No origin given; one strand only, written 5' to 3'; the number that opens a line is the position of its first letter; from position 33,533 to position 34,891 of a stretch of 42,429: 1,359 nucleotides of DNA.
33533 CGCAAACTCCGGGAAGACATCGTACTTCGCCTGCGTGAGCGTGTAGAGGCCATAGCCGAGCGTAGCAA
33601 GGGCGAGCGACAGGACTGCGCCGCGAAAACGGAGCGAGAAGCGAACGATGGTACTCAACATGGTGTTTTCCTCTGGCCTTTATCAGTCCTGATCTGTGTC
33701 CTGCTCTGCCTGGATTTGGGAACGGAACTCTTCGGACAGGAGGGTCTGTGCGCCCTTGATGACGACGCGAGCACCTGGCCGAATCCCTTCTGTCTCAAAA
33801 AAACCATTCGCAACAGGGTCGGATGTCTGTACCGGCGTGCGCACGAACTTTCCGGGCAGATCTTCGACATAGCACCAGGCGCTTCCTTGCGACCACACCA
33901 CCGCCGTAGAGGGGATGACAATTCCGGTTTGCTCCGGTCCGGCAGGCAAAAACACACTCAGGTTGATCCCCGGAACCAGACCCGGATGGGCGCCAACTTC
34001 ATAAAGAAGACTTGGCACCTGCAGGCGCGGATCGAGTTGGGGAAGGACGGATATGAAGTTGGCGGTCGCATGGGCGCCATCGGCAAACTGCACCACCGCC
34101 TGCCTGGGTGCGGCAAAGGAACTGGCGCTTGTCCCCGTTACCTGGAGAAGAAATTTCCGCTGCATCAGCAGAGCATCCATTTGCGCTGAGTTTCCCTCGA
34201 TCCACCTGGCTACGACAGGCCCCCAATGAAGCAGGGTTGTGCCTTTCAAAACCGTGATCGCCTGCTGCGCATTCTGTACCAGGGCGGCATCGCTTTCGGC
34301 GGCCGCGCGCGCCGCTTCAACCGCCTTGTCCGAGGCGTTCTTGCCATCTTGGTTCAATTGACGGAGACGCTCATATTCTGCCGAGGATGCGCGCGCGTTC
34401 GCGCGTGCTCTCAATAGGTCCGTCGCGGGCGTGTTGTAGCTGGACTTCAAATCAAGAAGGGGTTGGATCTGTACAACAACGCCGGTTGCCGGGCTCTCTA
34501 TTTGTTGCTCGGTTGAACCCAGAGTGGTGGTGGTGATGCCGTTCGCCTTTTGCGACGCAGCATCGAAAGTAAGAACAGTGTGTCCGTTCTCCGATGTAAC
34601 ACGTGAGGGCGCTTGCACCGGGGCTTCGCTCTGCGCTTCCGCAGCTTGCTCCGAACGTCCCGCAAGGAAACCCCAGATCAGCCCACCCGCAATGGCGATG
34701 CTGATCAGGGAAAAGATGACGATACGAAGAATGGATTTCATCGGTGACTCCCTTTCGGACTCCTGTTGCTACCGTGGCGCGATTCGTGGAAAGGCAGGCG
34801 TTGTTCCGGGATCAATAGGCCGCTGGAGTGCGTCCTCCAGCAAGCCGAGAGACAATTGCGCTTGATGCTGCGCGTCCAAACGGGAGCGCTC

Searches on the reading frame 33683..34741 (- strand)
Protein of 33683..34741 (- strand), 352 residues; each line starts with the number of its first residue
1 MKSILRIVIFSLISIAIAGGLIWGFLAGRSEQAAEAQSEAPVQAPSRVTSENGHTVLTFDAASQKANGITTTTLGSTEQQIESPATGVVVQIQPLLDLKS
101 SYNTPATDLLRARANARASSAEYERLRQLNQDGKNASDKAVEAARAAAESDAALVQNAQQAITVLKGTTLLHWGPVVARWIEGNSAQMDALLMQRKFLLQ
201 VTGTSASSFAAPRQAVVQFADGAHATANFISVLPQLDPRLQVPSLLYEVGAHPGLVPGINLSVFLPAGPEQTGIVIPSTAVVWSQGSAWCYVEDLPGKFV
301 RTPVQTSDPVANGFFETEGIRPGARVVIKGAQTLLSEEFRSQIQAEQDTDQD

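Call 84: search_protein_families(library=pfam, proteins=[window:33683-34741:-], max_evalue=0.00001)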
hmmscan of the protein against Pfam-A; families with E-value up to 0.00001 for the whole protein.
window:33683-34741:- (352 aa): 0 families

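Call 85: search_protein_families(library=ncbifam, proteins=[window:33683-34741:-], max_evalue=1e-10)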
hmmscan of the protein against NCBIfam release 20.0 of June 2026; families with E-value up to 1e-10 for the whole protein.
window:33683-34741:- (352 aa): 1 family
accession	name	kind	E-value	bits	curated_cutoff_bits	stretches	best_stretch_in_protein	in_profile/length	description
TIGR01730.1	RND_mfp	subfamily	3.8e-11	42.5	94.9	0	213-334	191-313/322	efflux RND transporter periplasmic adaptor subunit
